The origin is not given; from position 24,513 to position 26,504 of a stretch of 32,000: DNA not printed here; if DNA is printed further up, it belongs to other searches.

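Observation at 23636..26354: Tail-anchored two-domain multicopper oxidase plus His-rich cupredoxin gene pair next to the amo cluster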

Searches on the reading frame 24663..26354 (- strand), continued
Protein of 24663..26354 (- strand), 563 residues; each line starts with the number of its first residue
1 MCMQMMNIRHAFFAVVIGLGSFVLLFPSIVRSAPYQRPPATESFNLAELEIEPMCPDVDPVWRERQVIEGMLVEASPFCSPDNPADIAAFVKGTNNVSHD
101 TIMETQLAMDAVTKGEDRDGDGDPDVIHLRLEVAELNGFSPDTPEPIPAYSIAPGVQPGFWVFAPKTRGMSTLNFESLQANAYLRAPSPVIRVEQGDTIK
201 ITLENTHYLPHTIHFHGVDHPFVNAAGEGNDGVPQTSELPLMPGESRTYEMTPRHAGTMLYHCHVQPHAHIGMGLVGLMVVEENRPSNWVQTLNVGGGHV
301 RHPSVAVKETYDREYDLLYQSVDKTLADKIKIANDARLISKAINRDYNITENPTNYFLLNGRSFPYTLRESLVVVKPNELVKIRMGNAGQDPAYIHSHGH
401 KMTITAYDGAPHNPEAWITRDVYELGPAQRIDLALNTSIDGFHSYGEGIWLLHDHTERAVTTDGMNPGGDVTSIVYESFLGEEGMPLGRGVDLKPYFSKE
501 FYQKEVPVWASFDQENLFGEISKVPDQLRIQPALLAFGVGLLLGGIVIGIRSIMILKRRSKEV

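Call 27: find_encoding_contigs(protein=P0013, flank=10000, max_places=2)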
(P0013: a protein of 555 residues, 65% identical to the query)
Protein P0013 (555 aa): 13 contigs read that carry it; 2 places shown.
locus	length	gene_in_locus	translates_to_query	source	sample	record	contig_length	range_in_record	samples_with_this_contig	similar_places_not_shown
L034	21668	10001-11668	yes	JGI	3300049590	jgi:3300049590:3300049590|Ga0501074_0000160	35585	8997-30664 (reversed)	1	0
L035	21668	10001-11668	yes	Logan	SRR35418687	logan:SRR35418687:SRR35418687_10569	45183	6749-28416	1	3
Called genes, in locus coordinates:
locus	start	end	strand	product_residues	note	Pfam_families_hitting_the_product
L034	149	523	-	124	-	PF00825:Ribonuclease_P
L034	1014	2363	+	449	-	PF11638:DnaA_N, PF00004:AAA (faint), PF00308:Bac_DnaA, PF08299:Bac_DnaA_C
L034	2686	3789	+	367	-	PF00712:DNA_pol3_beta, PF02767:DNA_pol3_beta_2, PF02768:DNA_pol3_beta_3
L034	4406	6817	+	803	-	PF02518:HATPase_c, PF00204:DNA_gyraseB, PF01751:Toprim, PF21249:GyrB_hook, PF18053:GyrB_insert, PF00986:DNA_gyraseB_C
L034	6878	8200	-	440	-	PF01266:DAO (faint), PF07992:Pyr_redox_2, PF13454:NAD_binding_9 (faint), PF00070:Pyr_redox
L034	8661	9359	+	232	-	PF04476:4HFCP_synth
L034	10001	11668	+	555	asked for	PF07731:Cu-oxidase_2, PF07732:Cu-oxidase_3, PF00394:Cu-oxidase, PF07731:Cu-oxidase_2 (weak)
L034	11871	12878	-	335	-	PF00316:FBPase, PF18913:FBPase_C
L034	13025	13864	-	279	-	PF01493:GXGXG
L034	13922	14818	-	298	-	PF01913:FTR, PF02741:FTR_C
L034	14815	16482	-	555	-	PF07969:Amidohydro_3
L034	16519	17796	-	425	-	-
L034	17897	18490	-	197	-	PF05036:SPOR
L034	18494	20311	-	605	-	PF03485:Arg_tRNA_synt_N, PF00750:tRNA-synt_1d, PF09334:tRNA-synt_1g (faint), PF05746:DALR_1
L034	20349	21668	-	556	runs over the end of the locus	PF00270:DEAD, PF04851:ResIII, PF18319:Zn_ribbon_PriA, PF00271:Helicase_C (weak), PF18074:PriA_C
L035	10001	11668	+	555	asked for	PF07731:Cu-oxidase_2, PF07732:Cu-oxidase_3, PF00394:Cu-oxidase, PF07731:Cu-oxidase_2 (weak)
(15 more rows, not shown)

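Call 29: find_encoding_contigs(protein=P0098, flank=10000, max_places=1)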
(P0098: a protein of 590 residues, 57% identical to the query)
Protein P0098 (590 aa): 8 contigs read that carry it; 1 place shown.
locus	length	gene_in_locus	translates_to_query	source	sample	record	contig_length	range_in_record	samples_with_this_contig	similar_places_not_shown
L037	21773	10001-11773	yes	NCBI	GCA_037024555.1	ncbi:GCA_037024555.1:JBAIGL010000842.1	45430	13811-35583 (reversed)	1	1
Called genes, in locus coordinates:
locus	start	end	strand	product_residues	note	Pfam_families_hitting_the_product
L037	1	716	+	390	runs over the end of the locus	PF02771:Acyl-CoA_dh_N, PF02770:Acyl-CoA_dh_M, PF00441:Acyl-CoA_dh_1, PF08028:Acyl-CoA_dh_2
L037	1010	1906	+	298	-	PF10340:Say1_Mug180, PF20434:BD-FAE, PF07859:Abhydrolase_3, PF00326:Peptidase_S9 (weak)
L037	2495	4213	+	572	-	PF01011:PQQ, PF13570:Beta-prop_ACSF4 (weak), PF13360:PQQ_2, PF01011:PQQ, PF13360:PQQ_2, PF13570:Beta-prop_ACSF4 (weak)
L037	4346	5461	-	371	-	PF00465:Fe-ADH, PF13685:Fe-ADH_2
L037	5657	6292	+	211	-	-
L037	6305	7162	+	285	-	PF04896:AmoC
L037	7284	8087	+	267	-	PF02461:AMO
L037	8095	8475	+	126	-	-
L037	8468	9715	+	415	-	PF04744:Monooxygenase_B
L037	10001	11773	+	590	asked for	PF07731:Cu-oxidase_2, PF07732:Cu-oxidase_3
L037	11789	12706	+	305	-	PF07731:Cu-oxidase_2 (faint)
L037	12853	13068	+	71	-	-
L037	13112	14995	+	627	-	PF13493:DUF4118, PF00989:PAS, PF08448:PAS_4, PF13426:PAS_9, PF08447:PAS_3, PF00989:PAS, PF08448:PAS_4, PF08447:PAS_3, +4 more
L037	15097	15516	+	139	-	PF00072:Response_reg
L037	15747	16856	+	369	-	PF04909:Amidohydro_2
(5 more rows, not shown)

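Call 30: find_encoding_contigs(protein=P0019, flank=10000, max_places=1)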
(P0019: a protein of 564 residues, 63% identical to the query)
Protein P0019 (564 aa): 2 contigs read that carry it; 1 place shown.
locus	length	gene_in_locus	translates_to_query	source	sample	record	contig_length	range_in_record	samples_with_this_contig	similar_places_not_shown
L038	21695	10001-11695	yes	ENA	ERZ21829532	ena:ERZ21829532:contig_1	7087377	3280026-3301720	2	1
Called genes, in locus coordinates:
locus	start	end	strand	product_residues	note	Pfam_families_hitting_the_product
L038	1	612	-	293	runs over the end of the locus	PF01609:DDE_Tnp_1, PF13612:DDE_Tnp_1_3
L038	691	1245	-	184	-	PF17874:TPR_MalT, PF24885:TPR_NPHP3, PF13374:TPR_10, PF13424:TPR_12, PF13176:TPR_7, PF13374:TPR_10, PF13424:TPR_12, PF13374:TPR_10, +10 more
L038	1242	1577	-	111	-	PF25000:DUF7779 (weak)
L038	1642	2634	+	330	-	PF01797:Y1_Tnp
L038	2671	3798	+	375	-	PF13808:DDE_Tnp_1_assoc, PF01609:DDE_Tnp_1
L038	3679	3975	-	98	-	-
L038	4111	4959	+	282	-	-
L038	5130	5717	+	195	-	-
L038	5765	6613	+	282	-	PF04896:AmoC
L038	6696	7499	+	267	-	PF02461:AMO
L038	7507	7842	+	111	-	-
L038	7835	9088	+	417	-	PF04744:Monooxygenase_B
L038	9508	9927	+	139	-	-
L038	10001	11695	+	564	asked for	PF07731:Cu-oxidase_2, PF07732:Cu-oxidase_3, PF00394:Cu-oxidase (weak), PF07731:Cu-oxidase_2 (weak)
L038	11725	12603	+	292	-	PF07731:Cu-oxidase_2 (faint)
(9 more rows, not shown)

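Call 31: find_encoding_contigs(protein=P0085, flank=10000, max_places=1)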
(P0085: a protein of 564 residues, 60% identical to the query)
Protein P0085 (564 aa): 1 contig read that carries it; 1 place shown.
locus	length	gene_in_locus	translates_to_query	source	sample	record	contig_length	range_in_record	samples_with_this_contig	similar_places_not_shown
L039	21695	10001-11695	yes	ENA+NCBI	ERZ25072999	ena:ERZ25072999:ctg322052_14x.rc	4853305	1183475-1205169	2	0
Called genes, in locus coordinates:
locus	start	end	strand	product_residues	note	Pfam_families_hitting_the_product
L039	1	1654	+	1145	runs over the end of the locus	PF00536:SAM_1, PF07647:SAM_2, PF13401:AAA_22 (faint), PF13191:AAA_16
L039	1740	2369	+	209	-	PF02525:Flavodoxin_2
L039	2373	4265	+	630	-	PF00999:Na_H_Exchanger, PF02254:TrkA_N, PF27452:KefB_C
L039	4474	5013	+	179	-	PF07238:PilZ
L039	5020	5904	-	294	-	-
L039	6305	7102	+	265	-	PF04896:AmoC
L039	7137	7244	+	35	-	-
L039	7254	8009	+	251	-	PF02461:AMO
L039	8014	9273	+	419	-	PF04744:Monooxygenase_B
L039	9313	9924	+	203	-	-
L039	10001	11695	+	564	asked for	PF07731:Cu-oxidase_2, PF07732:Cu-oxidase_3, PF00394:Cu-oxidase (weak)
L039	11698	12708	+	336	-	PF11604:CusF_Ec, PF07731:Cu-oxidase_2 (weak)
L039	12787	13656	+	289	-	PF02668:TauD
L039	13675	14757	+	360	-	PF02746:MR_MLE_N, PF13378:MR_MLE_C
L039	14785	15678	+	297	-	PF00561:Abhydrolase_1, PF12146:Hydrolase_4, PF12697:Abhydrolase_6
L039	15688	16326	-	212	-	PF09414:RNA_ligase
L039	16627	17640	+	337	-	PF03881:Fructosamin_kin (weak), PF01636:APH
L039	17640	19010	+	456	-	PF03952:Enolase_N, PF00113:Enolase_C, PF13378:MR_MLE_C, PF07476:MAAL_C (weak)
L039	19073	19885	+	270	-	PF00389:2-Hacid_dh, PF02826:2-Hacid_dh_C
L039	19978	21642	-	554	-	PF02776:TPP_enzyme_N, PF00205:TPP_enzyme_M, PF02775:TPP_enzyme_C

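Call 53: predict_structure(alignment_id=A1)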
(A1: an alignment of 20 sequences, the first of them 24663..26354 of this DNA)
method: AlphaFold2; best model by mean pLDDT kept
length: 563 residues; sequences in the alignment: 20
mean_pLDDT: 65.6   pTM: 0.68
mean pLDDT of the five models: 65.6, 59.3, 55.7, 54.3, 53.3
residues with pLDDT >= 90: 58; 70-90: 204; 50-70: 159; < 50: 142
segments of 3 or more residues with pLDDT < 50: 1-3, 27-42, 138-158, 175-178, 296-298, 326-370, 440-444, 457-470, 489-491, 508-530, 560-563
pLDDT, mean of each block of 10 residues (from residue 1): 55 67 52 40 55 53 81 75 84 94 89 93 94 64 38 40 78 50 71 91 85 76 54 65 88 85 78 80 90 65 81 80 51 34 27 38 37 78 80 72 81 77 79 79 54 56 39 69 56 53 50 39 38 65 74 66 42
secondary structure, 60 per line:
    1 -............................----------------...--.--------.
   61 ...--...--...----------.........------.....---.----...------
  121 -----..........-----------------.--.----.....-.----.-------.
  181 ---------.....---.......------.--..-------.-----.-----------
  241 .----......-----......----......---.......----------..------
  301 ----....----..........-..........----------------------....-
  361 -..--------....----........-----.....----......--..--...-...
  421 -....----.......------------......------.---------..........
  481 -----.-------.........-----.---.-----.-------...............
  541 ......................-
elements in order: H2-29 H60-63 E66-68 E71-73 H84-92 H99-103 E112-114 E126-135 E161-165 E190-194 E198-204 E246-251 E257-262 H267-272 E276-282 H305-308 E313-322 H324-333 E356-359 E372-375 E380-387 E393-397 E402-407 E418-420 E422-425 E430-436 E449-454 E471-476 H494-497 H499-502 H526-562

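Call 62: fold_search(model_id=the predicted structure, library=pdb)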
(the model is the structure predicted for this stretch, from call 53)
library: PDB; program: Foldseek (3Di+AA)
matches with E <= 10: 1748; with E <= 0.001: 643
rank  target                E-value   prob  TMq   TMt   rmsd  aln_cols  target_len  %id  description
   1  2zwn_B                1.1e-27  1.00  0.42  0.71  11.0       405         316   25  Crystal structure of the novel two-domain type laccase from a metagenome (released 2009-04-07)
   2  2zwn_A                1.5e-26  1.00  0.42  0.72  11.5       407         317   25  Crystal structure of the novel two-domain type laccase from a metagenome (released 2009-04-07)
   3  3g5w_A                1.7e-26  1.00  0.41  0.69  11.8       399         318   24  Crystal structure of Blue Copper Oxidase from Nitrosomonas europaea (released 2009-02-17)
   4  3gdc_A                3.7e-22  1.00  0.38  0.72   6.1       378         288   21  Crystal structure of multicopper oxidase (released 2010-03-09)
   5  3gdc_B                1.1e-21  1.00  0.39  0.73   5.9       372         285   22  Crystal structure of multicopper oxidase (released 2010-03-09)
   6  3wi9                  4.0e-21  1.00  0.38  0.68  10.2       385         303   17  Crystal structure of copper nitrite reductase from Geobacillus kaustophilus (released 2014-07-23)
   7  3gdc_C                1.4e-20  1.00  0.40  0.75   5.5       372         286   22  Crystal structure of multicopper oxidase (released 2010-03-09)
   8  9kws                  1.4e-20  1.00  0.38  0.69  10.2       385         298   17  D98N mutant of a copper-containing nitrite reductase from Geobacillus thermodenitrificans (released 2025-06-11)
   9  3x1e                  1.5e-20  1.00  0.38  0.70  10.2       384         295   17  Structure of copper-containing nitrite reductase from Geobacillus thermodenitrificans without chloride (released 2015-11-18)
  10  4zk8                  1.9e-20  1.00  0.38  0.70  10.2       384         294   17  Copper-containing nitrite reductase from thermophilic bacterium Geobacillus thermodenitrificans (Re-refined) (released 2015-05-20)
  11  7rab_F                2.1e-20  1.00  0.39  0.71   6.5       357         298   20  Crystal structure of a dodecameric multicopper oxidase from M. hydrothermalis in a cubic lattice (released 2021-10-20)
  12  4kns_A                2.4e-20  1.00  0.39  0.73   7.4       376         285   19  Reduced crystal structure of the Nitrosomonas europaea copper nitrite reductase at pH 6.5 (released 2013-07-24)
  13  3x1f                  2.8e-20  1.00  0.38  0.70  10.1       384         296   17  H294M mutant of copper-containing nitrite reductase from Geobacillus thermodenitrificans (released 2015-11-18)
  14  7rab_A                2.8e-20  1.00  0.39  0.71   6.6       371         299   20  Crystal structure of a dodecameric multicopper oxidase from M. hydrothermalis in a cubic lattice (released 2021-10-20)
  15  3wia_A                3.0e-20  1.00  0.36  0.72  10.2       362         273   18  Crystal structure of the N-terminal 1-37 residues deleted mutant of Geobacillus copper nitrite reductase (released 2014-07-23)
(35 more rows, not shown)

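Call 64: search_protein_families(library=pfam, proteins=[L039:11698-12708:+, L009:11104-12123:+, L011:11632-12699:+, L005:11638-12513:+, L029:9420-9959:+], max_evalue=0.1)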
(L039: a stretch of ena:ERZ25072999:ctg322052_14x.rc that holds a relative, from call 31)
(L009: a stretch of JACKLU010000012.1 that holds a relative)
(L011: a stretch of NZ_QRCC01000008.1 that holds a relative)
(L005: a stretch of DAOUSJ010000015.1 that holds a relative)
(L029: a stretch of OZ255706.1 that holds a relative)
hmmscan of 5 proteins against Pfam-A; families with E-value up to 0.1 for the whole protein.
L039:11698-12708:+ (336 aa): 5 families
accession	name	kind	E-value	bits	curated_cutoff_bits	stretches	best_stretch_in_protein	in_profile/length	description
PF11604.15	CusF_Ec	-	2.7e-14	53.2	27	1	39-107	4-71/72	Copper binding periplasmic protein CusF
PF07731.20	Cu-oxidase_2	-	2.6e-08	34.1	20.4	1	185-277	24-134/137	Multicopper oxidase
PF06525.17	SoxE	-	0.00051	20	21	0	233-277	95-139/149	Sulfocyanin (SoxE) domain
PF13473.12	Cupredoxin_1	-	0.0008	19.8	27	1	191-276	32-104/104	Cupredoxin-like domain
PF00127.26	Copper-bind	-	0.099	13.5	21.2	0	238-276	65-98/99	Copper binding proteins, plastocyanin/azurin family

L009:11104-12123:+ (339 aa): 1 family
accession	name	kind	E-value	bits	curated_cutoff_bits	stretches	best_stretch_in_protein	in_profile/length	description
PF06525.17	SoxE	-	0.091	12.7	21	0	221-250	110-139/149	Sulfocyanin (SoxE) domain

L011:11632-12699:+ (355 aa): 1 family
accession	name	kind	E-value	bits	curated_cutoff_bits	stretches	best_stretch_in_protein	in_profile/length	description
PF22251.1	PFF1_TM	-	0.049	13.6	32.3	1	8-117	102-214/300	Vacuolar membrane protease, transmembrane domain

L005:11638-12513:+ (291 aa): 1 family
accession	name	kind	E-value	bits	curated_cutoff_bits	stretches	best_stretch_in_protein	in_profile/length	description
PF07731.20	Cu-oxidase_2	-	0.00013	22.2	20.4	1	141-172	103-135/137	Multicopper oxidase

L029:9420-9959:+ (179 aa): 1 family
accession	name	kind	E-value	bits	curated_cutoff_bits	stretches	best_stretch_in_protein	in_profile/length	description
PF17936.7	Big_6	-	0.075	13.7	27.6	0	60-94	25-63/83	Bacterial Ig domain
